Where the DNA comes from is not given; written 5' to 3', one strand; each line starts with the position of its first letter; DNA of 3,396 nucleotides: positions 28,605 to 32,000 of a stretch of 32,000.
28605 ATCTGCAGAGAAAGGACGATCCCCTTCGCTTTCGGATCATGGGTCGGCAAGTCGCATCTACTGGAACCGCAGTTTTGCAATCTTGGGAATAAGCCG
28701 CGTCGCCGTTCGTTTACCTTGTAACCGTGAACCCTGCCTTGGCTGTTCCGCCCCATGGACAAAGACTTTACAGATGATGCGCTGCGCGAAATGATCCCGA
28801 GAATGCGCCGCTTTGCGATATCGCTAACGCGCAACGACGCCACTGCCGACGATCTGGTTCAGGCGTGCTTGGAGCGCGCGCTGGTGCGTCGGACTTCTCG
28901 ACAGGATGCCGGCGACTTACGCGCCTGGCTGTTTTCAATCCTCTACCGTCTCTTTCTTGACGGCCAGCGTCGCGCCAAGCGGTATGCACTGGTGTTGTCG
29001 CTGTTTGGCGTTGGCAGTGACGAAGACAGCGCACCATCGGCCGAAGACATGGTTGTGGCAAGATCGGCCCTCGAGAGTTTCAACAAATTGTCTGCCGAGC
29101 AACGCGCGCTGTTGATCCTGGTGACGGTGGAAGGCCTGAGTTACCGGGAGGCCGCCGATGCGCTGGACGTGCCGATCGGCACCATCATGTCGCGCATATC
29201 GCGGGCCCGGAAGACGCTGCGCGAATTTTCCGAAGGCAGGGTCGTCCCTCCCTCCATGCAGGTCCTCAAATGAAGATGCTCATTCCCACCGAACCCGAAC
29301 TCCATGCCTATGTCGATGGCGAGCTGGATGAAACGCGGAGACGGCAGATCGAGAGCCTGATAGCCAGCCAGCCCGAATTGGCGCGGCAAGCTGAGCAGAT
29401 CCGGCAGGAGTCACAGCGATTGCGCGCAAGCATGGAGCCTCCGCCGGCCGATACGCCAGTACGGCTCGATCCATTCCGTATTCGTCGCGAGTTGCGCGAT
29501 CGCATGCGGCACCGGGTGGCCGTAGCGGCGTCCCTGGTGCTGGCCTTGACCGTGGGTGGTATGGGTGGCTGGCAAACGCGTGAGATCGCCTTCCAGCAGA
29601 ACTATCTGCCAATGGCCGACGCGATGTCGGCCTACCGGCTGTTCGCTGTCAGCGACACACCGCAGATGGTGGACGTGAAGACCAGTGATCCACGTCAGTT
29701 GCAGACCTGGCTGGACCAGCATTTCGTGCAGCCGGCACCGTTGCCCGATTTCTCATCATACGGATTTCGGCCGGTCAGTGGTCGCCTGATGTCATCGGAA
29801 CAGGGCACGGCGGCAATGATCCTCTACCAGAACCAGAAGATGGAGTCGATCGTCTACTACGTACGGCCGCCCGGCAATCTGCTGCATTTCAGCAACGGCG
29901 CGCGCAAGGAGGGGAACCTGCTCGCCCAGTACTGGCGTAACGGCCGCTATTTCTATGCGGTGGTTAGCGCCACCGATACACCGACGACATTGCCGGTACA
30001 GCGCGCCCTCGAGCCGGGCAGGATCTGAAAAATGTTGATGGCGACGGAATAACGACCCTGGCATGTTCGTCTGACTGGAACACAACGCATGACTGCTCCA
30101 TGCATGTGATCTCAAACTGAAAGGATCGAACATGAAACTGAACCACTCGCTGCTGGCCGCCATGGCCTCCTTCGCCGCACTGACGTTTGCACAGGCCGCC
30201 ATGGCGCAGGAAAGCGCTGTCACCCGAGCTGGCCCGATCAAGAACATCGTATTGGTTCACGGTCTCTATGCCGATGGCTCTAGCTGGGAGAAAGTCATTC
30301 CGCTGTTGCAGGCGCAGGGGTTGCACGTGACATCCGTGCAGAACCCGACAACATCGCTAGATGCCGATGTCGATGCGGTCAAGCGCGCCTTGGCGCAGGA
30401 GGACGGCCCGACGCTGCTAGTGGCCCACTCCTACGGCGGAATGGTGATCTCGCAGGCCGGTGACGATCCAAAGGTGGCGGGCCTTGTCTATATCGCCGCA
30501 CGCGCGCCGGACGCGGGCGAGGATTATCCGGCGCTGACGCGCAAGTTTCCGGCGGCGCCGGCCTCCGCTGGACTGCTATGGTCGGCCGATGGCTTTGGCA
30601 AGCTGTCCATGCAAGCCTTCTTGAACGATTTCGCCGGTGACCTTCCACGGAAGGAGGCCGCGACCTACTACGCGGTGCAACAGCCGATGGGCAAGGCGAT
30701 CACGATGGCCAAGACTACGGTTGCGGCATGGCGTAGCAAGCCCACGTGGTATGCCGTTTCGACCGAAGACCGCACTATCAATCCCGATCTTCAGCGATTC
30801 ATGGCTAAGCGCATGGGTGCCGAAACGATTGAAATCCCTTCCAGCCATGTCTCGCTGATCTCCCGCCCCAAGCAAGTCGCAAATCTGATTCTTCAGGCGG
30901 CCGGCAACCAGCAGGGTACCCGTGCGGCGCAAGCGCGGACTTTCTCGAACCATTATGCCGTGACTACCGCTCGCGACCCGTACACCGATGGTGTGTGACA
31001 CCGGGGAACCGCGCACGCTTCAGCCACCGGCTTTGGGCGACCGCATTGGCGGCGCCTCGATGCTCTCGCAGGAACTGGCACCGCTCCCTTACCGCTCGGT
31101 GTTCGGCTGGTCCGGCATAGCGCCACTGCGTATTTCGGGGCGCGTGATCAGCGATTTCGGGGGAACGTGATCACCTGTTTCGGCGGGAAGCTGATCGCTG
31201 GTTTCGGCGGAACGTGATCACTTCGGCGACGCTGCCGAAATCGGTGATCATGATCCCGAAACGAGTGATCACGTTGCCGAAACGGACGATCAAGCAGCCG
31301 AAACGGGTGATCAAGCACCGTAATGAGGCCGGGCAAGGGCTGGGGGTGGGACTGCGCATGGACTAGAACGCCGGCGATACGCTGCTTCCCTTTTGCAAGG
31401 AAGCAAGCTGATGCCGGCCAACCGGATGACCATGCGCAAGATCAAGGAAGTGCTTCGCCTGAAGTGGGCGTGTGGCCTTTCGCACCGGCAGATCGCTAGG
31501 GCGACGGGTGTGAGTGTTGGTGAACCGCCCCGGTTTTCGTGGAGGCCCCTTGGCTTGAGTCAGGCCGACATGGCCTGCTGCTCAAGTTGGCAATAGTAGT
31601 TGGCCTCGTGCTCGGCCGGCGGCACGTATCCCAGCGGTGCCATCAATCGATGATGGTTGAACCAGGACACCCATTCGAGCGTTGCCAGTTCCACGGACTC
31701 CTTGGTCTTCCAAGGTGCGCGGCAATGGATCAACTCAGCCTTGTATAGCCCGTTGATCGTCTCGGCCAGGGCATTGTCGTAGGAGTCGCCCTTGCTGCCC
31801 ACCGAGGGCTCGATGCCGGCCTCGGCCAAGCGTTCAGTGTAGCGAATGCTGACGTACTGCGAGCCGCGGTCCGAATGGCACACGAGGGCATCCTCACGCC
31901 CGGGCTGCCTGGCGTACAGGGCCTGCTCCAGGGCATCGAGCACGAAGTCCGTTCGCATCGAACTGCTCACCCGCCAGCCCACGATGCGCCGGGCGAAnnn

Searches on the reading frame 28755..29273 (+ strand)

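Call 69: search_protein_families(library=pfam, proteins=[window:28755-29273:+], max_evalue=0.001)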
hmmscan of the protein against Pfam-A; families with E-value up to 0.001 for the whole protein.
window:28755-29273:+ (172 aa): 5 families
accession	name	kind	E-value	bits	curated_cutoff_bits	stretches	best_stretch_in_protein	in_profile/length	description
PF22029.2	PhyR_sigma2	-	2.2e-16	60.1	27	1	11-63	2-54/55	Sigma2 domain of PhyR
PF08281.18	Sigma70_r4_2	-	1.9e-14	53.4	25.7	1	106-155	5-54/54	Sigma-70, region 4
PF04545.22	Sigma70_r4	-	1.2e-09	38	24.1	1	110-157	3-50/50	Sigma-70, region 4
PF04542.20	Sigma70_r2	-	3.6e-09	36.7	24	1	12-76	4-70/71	Sigma-70 region 2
PF07638.17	Sigma70_ECF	-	4.6e-06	27.1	21.1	1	4-156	17-180/185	ECF sigma factor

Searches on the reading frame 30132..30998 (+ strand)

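Call 69: search_protein_families(library=pfam, proteins=[window:30132-30998:+], max_evalue=0.001)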
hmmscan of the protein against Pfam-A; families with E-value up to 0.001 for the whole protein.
window:30132-30998:+ (288 aa): 4 families
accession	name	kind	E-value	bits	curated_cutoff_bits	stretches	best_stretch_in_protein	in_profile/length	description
PF12697.13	Abhydrolase_6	-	3e-28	100.4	26.3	1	39-251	1-216/217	Alpha/beta hydrolase family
PF00561.26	Abhydrolase_1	-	7.7e-08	32.7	25.8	0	74-146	53-106/245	alpha/beta hydrolase fold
PF06821.19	Ser_hydrolase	-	1.2e-05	25.8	22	1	40-143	2-110/172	Serine hydrolase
PF12146.15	Hydrolase_4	-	4.7e-05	23.2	27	0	78-233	60-222/239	Serine aminopeptidase, S33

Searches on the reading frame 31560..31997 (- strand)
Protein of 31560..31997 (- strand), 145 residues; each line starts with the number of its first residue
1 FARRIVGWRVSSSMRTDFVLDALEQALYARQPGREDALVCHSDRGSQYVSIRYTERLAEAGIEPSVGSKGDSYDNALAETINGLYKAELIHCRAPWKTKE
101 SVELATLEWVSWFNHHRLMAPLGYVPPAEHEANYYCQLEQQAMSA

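Call 69: search_protein_families(library=pfam, proteins=[window:31560-31997:-], max_evalue=0.001)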
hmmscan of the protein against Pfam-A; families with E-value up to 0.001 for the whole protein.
window:31560-31997:- (145 aa): 3 families
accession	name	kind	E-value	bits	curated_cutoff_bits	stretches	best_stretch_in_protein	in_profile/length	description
PF00665.32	rve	-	2.7e-14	53.7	32.6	1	1-71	33-101/102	Integrase core domain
PF13683.12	rve_3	-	4e-09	36.5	26.5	1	61-127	2-67/67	Integrase core domain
PF13333.12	rve_2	-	1.3e-05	25.6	22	1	80-131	2-52/56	Integrase core domain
